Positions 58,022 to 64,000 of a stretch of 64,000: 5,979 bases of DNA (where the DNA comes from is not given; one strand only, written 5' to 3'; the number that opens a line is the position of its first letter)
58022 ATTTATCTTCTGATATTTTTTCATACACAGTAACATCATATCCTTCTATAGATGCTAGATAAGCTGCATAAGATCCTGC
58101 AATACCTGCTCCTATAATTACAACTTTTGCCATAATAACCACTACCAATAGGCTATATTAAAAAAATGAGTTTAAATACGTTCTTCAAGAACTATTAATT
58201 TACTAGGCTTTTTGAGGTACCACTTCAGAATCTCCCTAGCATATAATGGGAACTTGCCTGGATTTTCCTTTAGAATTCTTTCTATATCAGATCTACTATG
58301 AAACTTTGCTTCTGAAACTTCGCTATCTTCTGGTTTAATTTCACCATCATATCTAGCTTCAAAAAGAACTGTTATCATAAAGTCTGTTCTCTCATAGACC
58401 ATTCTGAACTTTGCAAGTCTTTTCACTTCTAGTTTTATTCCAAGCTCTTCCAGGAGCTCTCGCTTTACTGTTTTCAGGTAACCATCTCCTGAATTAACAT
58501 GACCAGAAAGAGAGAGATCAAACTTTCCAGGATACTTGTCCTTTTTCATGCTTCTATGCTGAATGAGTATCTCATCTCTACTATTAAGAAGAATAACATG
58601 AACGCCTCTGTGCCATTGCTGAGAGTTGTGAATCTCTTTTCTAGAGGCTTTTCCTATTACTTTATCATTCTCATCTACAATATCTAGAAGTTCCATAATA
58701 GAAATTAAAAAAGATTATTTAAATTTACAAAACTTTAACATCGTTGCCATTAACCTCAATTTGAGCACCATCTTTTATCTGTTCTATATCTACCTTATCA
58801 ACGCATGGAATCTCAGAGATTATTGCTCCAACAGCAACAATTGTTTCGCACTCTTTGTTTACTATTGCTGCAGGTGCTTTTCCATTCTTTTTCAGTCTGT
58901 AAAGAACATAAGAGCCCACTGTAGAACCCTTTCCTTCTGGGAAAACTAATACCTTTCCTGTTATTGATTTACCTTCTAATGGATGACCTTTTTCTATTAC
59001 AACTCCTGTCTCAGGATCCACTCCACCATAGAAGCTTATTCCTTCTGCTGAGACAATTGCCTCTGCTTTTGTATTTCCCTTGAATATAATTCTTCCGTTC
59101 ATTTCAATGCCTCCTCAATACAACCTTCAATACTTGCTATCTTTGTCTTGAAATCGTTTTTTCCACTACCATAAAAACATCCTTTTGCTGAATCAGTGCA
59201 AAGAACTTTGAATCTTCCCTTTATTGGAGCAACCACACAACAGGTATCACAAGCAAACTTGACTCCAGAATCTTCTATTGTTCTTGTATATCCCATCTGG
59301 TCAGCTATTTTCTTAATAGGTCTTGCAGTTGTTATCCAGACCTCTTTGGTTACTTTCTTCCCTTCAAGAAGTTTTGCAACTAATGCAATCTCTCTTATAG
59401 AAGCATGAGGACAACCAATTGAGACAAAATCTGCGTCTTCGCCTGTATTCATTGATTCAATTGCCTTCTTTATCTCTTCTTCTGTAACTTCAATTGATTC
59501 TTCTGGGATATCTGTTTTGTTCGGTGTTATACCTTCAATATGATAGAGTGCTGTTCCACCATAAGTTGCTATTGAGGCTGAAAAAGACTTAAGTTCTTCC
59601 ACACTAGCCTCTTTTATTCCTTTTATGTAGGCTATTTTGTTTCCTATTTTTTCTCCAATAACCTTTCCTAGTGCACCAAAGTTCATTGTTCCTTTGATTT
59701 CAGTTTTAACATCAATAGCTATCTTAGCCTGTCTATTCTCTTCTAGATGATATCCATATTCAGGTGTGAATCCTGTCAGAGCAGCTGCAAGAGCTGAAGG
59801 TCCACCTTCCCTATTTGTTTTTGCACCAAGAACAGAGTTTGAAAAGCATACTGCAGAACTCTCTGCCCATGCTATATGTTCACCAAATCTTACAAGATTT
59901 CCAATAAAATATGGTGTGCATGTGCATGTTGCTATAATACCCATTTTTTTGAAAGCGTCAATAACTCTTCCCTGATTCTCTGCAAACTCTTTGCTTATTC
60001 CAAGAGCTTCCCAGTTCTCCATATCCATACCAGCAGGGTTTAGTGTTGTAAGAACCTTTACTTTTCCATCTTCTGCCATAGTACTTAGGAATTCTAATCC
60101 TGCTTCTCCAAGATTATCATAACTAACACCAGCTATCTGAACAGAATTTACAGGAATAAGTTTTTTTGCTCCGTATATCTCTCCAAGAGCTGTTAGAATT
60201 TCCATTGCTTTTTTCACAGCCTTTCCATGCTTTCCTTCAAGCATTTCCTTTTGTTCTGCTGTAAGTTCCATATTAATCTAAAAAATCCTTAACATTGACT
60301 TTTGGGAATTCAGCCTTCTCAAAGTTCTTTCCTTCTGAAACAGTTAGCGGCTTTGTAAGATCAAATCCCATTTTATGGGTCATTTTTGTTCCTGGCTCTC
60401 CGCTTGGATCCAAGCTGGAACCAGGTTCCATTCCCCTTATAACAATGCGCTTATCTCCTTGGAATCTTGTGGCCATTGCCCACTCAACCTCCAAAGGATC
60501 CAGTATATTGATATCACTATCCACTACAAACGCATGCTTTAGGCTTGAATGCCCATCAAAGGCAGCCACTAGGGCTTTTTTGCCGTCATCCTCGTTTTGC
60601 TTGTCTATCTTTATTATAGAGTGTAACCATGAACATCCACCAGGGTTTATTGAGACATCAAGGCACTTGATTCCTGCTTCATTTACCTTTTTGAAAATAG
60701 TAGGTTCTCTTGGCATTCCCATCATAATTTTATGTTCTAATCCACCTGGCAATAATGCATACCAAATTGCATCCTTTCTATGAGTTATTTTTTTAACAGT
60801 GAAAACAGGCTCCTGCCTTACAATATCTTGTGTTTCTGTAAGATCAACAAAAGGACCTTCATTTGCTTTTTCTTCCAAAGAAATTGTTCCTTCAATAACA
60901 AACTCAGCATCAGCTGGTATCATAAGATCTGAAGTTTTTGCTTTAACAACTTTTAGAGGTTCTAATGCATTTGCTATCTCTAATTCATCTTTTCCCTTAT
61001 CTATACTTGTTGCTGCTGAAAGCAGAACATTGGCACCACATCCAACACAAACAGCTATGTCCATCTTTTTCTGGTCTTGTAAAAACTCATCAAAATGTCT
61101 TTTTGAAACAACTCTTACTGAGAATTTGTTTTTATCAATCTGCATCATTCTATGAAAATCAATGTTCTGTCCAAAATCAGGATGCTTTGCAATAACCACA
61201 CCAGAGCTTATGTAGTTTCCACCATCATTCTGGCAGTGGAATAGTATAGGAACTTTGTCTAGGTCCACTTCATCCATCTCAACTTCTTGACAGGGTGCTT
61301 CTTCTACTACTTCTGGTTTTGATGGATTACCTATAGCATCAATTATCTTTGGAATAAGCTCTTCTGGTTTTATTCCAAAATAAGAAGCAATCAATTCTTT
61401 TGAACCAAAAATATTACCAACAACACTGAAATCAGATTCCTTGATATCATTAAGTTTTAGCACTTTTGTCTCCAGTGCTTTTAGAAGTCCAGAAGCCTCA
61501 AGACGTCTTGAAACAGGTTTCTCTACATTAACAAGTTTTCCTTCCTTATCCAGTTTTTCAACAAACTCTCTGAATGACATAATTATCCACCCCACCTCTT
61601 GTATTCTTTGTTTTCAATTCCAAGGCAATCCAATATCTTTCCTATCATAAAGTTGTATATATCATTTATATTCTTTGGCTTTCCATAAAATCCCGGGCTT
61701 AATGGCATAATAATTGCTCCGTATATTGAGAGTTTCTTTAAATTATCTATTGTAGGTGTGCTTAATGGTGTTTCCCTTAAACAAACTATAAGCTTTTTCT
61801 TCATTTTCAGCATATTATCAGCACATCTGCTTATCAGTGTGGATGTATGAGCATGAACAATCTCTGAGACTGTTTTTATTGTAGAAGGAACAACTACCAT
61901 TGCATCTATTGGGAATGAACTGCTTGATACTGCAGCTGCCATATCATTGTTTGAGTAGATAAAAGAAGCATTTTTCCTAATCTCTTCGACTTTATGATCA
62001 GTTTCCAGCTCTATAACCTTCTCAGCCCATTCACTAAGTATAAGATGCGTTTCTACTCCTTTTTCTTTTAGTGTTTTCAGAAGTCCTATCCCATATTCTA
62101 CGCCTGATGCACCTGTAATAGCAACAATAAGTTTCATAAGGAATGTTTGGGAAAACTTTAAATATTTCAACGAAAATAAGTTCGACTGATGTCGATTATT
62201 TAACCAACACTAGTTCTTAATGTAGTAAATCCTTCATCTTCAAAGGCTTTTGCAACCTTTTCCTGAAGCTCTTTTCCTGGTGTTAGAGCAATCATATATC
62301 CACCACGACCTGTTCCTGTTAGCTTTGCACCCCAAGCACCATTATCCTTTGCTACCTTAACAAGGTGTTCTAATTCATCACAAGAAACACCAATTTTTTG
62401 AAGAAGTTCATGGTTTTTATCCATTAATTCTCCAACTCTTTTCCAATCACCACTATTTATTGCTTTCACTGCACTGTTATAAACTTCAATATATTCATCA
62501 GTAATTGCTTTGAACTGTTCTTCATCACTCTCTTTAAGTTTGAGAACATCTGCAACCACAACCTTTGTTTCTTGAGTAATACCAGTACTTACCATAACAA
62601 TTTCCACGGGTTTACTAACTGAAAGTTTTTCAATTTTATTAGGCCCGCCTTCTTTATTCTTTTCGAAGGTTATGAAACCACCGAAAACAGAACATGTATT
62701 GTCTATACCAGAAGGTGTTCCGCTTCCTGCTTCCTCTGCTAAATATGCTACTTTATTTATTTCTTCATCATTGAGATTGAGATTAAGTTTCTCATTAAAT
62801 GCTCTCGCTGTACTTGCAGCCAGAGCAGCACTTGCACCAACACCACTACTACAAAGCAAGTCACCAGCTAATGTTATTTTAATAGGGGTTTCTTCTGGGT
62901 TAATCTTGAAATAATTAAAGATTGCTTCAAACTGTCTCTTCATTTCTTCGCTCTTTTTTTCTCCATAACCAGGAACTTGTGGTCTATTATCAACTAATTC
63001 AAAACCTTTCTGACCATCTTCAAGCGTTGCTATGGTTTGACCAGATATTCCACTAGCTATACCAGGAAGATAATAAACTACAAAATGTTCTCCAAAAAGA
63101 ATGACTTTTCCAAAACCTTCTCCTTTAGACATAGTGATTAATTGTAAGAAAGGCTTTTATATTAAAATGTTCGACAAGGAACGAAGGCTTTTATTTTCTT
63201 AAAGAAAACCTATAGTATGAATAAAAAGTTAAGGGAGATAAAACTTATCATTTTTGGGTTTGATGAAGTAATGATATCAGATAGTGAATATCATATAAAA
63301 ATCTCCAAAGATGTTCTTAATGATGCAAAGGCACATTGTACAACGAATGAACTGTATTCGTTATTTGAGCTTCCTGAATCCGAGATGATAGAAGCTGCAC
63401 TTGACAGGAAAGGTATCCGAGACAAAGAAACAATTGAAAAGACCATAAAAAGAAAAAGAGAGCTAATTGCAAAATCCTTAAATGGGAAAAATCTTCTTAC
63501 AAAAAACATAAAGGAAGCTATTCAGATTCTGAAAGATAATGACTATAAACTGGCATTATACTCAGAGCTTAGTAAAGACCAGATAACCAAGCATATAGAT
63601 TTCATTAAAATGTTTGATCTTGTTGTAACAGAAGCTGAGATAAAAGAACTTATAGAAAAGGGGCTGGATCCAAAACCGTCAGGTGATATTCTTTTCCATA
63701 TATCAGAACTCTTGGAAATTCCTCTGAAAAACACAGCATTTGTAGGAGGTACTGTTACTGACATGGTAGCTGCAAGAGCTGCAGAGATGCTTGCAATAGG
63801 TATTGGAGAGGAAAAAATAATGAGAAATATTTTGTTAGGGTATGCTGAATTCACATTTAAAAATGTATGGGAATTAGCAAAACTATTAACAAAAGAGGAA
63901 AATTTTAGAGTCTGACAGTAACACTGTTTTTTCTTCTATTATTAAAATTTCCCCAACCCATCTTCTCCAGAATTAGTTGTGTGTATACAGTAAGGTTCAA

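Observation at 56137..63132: Near-complete archaeal-type lower mevalonate pathway encoded as one co-oriented gene string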

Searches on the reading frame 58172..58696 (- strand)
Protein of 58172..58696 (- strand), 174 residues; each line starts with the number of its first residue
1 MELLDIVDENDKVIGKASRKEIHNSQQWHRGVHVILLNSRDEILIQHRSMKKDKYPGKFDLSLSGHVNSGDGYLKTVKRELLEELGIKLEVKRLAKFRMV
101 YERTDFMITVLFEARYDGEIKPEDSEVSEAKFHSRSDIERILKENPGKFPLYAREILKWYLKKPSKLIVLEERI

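Call 3: search_protein_families(library=pfam, proteins=[window:58172-58696:-])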
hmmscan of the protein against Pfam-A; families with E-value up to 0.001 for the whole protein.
window:58172-58696:- (174 aa): 1 family
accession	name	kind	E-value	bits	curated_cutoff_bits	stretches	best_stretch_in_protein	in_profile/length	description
PF00293.34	NUDIX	-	2.7e-18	66.7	21.1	1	29-153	3-132/134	NUDIX domain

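Call 4: search_protein_families(library=ncbifam, proteins=[window:58172-58696:-])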
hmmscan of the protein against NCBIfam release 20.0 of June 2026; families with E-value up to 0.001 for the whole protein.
window:58172-58696:- (174 aa): 12 families
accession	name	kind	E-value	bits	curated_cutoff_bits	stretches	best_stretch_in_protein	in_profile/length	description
NF041653.1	Nud_hyd_Meth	equivalog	1.1e-22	80.6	300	1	5-156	3-156/170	Nudix hydrolase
NF011922.0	PRK15393.1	equivalog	5.5e-22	78.3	152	1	2-138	11-147/182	NUDIX hydrolase YfcD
NF002995.0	PRK03759.1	equivalog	9.7e-20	71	127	1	2-149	7-161/185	isopentenyl-diphosphate Delta-isomerase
TIGR02150.1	IPP_isom_1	equivalog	9.1e-17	61.3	105.8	1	6-144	3-146/159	isopentenyl-diphosphate delta-isomerase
NF006530.0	PRK08999.1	equivalog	9.8e-08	31.4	245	1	34-124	11-100/315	Nudix family hydrolase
NF001938.0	PRK00714.1-5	equivalog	2.4e-06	27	116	1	23-119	7-107/172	RNA pyrophosphohydrolase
NF001299.0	PRK00241.1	equivalog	1.3e-05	24.9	158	1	37-148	142-244/263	NAD(+) diphosphatase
NF041652.1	Nud_hyd_Dein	equivalog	1.4e-05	25.4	200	1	29-144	13-133/152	Nudix hydrolase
TIGR00586.1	mutt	equivalog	1.5e-05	25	97.9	1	35-128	11-103/129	8-oxo-dGTP diphosphatase MutT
NF008044.0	PRK10776.1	equivalog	9.8e-05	22.2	148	1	35-124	10-96/130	8-oxo-dGTP diphosphatase MutT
NF006961.0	PRK09438.1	equivalog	0.00015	21.2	103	1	32-121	11-94/151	dihydroneopterin triphosphate diphosphatase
NF012016.0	PRK15472.1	equivalog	0.00085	19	95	0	36-96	10-69/141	nucleoside triphosphatase NudI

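Call 50: search_solved_structures(query=window:58172-58696:-, max_evalue=0.001, show_alignments=4)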
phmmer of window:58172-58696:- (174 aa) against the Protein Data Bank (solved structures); distinct sequences matched with E-value up to 0.001: 9.
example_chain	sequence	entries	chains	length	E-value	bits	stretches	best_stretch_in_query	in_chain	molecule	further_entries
2fkb_A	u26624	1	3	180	1.3e-11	48.2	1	2-133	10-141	Putative Nudix hydrolase yfcD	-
1q27_A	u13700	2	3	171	2.7e-11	47.1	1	2-118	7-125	Putative Nudix hydrolase DR0079 | Putative Nudix hydrolase DR_0079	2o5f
2pny_A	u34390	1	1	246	7.5e-09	39.2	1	2-68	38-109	Isopentenyl-diphosphate Delta-isomerase 2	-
2dho_A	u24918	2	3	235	3e-06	30.7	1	2-91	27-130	Isopentenyl-diphosphate delta-isomerase 1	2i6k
2icj_A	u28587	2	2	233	3.5e-06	30.5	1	2-90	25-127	Isopentenyl-diphosphate delta isomerase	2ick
3grn_A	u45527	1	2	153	0.00015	25.1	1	31-169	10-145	MutT related protein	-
3hyq_A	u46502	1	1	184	0.00019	24.8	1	5-90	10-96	Isopentenyl-diphosphate Delta-isomerase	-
1ow2_A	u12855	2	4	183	0.00073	22.9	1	27-144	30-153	ISOPENTENYL-DIPHOSPHATE DELTA-ISOMERASE | ISOPENTENYL DIPHOSPHATE DELTA-ISOMERASE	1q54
1hx3_A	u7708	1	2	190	0.00081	22.8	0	27-144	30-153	ISOPENTENYL DIPHOSPHATE DELTA-ISOMERASE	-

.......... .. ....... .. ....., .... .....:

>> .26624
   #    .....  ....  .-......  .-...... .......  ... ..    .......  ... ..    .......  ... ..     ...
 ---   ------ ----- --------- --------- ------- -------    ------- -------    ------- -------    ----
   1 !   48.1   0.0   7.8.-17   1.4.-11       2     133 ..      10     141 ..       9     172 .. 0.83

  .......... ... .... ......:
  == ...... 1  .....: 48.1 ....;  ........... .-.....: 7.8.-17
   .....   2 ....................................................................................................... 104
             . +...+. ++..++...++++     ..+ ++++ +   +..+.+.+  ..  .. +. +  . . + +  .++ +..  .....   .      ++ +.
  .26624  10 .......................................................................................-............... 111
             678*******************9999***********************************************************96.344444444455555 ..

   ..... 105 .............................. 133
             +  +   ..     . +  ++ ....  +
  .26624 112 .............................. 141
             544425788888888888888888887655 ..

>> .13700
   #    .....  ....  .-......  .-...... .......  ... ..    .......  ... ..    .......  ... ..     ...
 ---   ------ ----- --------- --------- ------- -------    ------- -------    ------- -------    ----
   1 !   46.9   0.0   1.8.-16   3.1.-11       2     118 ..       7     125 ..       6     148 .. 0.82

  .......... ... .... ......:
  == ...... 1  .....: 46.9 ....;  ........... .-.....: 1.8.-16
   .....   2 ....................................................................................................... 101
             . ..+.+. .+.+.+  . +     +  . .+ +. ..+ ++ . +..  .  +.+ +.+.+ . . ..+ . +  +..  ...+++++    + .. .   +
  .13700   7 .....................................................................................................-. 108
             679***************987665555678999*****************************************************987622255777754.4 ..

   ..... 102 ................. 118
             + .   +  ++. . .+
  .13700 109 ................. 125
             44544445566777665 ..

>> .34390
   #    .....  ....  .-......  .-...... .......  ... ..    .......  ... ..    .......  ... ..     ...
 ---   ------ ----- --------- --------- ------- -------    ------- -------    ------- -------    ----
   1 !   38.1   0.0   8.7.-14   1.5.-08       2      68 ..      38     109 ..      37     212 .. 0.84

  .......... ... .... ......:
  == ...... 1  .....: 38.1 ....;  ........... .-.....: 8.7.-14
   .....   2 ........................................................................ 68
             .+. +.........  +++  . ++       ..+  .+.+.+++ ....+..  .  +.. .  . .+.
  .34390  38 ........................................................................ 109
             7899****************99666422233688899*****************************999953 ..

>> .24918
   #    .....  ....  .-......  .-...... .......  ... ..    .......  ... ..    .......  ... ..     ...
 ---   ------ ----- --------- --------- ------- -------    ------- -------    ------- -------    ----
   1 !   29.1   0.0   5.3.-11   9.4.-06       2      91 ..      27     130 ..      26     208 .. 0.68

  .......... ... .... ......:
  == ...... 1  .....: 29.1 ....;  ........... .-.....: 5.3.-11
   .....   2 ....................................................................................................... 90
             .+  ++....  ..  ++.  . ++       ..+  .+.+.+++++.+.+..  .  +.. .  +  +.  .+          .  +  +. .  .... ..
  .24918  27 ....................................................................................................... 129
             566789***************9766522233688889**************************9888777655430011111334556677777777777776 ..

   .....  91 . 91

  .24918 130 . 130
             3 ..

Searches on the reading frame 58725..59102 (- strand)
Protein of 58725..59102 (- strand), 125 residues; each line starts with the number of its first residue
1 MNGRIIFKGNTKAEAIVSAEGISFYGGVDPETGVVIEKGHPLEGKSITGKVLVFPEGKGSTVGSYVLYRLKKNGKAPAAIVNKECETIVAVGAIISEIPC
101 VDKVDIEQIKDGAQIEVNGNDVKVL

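Call 3: search_protein_families(library=pfam, proteins=[window:58725-59102:-])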
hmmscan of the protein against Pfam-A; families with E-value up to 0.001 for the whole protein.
window:58725-59102:- (125 aa): 1 family
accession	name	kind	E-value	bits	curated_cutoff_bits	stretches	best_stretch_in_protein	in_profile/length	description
PF01989.23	AcnX_swivel_put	-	5.2e-38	129.2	27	1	22-101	1-80/80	Aconitase X swivel domain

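Call 4: search_protein_families(library=ncbifam, proteins=[window:58725-59102:-])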
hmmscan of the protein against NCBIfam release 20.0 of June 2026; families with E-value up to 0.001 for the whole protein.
window:58725-59102:- (125 aa): 2 families
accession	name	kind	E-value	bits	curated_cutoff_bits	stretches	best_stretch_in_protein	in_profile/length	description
NF003046.0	PRK03955.1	equivalog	5.7e-55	184.8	163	1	1-124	4-127/132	DUF126 domain-containing protein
NF051439.1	C3LHypDHLhpIPSEAE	equivalog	2.1e-27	95.8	700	1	5-98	2-95/555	cis-3-hydroxy-L-proline dehydratase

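Call 65: search_solved_structures(query=window:58725-59102:-, max_evalue=0.001, show_alignments=1)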
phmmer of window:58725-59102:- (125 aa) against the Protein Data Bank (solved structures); distinct sequences matched with E-value up to 0.001: 5.
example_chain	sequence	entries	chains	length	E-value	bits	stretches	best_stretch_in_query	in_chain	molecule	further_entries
7cnr_B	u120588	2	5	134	8.4e-39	135.7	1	2-121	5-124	UPF0107 protein TK1248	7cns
2hi6_A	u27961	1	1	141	9.6e-33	116.2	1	4-121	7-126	UPF0107 protein AF0055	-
7cnp_A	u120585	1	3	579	2.8e-18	69.5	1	4-97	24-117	cis-3-hydroxy-L-proline dehydratase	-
7d2r_A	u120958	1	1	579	2.8e-18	69.5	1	4-97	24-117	cis-3-hydroxy-L-proline dehydratase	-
7cnq_A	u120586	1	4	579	7.4e-18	68.1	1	4-97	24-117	cis-3-hydroxy-L-proline dehydratase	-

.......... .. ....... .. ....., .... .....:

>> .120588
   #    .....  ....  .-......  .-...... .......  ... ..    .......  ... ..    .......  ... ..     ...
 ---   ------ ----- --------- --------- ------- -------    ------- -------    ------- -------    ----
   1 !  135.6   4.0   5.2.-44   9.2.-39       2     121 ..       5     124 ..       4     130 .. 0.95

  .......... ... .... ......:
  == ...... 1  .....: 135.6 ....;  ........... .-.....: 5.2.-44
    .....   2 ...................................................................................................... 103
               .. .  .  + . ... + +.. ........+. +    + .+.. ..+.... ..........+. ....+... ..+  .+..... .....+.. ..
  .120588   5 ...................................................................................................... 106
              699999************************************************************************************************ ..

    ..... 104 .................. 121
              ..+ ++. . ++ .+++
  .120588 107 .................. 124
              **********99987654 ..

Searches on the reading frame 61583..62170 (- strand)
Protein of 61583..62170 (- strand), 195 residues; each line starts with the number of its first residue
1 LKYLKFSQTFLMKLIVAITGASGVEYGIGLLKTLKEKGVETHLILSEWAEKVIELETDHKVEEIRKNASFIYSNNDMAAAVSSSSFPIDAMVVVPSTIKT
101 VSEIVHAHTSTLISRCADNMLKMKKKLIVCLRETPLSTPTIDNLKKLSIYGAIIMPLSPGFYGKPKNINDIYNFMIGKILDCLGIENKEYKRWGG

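Call 3: search_protein_families(library=pfam, proteins=[window:61583-62170:-])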
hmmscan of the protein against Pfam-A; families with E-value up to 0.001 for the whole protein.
window:61583-62170:- (195 aa): 1 family
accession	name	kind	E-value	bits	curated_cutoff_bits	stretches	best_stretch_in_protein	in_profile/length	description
PF02441.25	Flavoprotein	-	1e-37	129.7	22.7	1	12-181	1-160/162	Flavoprotein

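Call 4: search_protein_families(library=ncbifam, proteins=[window:61583-62170:-])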
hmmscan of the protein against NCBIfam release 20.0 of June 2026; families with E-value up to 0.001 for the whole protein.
window:61583-62170:- (195 aa): 5 families
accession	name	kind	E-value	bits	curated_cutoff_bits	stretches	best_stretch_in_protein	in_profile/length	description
TIGR00421.1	ubiX_pad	subfamily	2.7e-62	209.7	108.9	1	13-193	1-181/181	UbiX family flavin prenyltransferase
NF004685.0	PRK06029.1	subfamily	9.9e-62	208.4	188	1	12-194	2-185/187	UbiX family flavin prenyltransferase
NF041206.1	VdcB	exception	1.3e-61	207.4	290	1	13-195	1-184/184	non-oxidative hydroxyarylic acid decarboxylases subunit B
NF041218.1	BagM_FevK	exception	2.1e-46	158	420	1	12-195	1-185/215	bagremycin/ferroverdin biosynthesis UbiX family decarboxylase BagM/FevK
TIGR00521.1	coaBC_dfp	equivalog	1.9e-05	23.9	219.7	1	12-161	4-153/392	bifunctional phosphopantothenoylcysteine decarboxylase/phosphopantothenate--cysteine ligase CoaBC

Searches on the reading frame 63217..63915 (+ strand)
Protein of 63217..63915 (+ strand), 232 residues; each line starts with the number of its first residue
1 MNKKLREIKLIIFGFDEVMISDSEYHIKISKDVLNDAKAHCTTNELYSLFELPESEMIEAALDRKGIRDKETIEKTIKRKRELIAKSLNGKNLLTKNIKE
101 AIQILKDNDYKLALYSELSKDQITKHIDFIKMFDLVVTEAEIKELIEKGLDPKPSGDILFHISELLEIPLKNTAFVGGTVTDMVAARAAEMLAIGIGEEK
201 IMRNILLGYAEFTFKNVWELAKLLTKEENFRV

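Call 3: search_protein_families(library=pfam, proteins=[window:63217-63915:+])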
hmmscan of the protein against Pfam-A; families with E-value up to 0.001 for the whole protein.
window:63217-63915:+ (232 aa): 2 families
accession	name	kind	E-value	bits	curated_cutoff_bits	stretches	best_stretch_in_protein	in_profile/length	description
PF13419.12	HAD_2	-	2.4e-16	60.8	23.8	1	11-195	1-177/178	Haloacid dehalogenase-like hydrolase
PF00702.32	Hydrolase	-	2.7e-09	38.1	26.4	1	8-189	1-190/191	haloacid dehalogenase-like hydrolase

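Call 4: search_protein_families(library=ncbifam, proteins=[window:63217-63915:+])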
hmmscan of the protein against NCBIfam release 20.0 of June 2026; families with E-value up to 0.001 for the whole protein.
window:63217-63915:+ (232 aa): 9 families
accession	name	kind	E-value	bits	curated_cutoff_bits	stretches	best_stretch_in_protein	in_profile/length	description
TIGR02009.1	PGMB-YQAB-SF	subfamily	6.4e-12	46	153.35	1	9-196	2-186/186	beta-phosphoglucomutase family hydrolase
TIGR01990.1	bPGM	equivalog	1e-09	38.6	189.4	1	8-197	1-187/187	beta-phosphoglucomutase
NF009695.0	PRK13222.1-2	equivalog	2e-09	37.2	225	1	57-196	56-193/226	phosphoglycolate phosphatase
NF008087.0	PRK10826.1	equivalog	2.9e-09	36.9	191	1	6-222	5-217/222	hexitol phosphatase HxpB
NF009804.0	PRK13288.1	equivalog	8.4e-07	28.7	218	1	68-227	57-213/215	pyrophosphatase PpaX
TIGR01454.1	AHBA_synth_RP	hypoth_equivalog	8.8e-06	25.5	246.65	1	125-195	110-173/205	AHBA synthesis associated protein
TIGR00338.1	serB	equivalog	0.00012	21.7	144.15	1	75-195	67-192/219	phosphoserine phosphatase SerB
TIGR01449.2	PGP_bact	equivalog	0.00021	20.9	180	1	97-195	89-183/213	phosphoglycolate phosphatase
TIGR01681.1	HAD-SF-IIIC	subfamily_domain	0.00027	21.8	35.75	1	77-154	19-96/132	HAD-IIIC family phosphatase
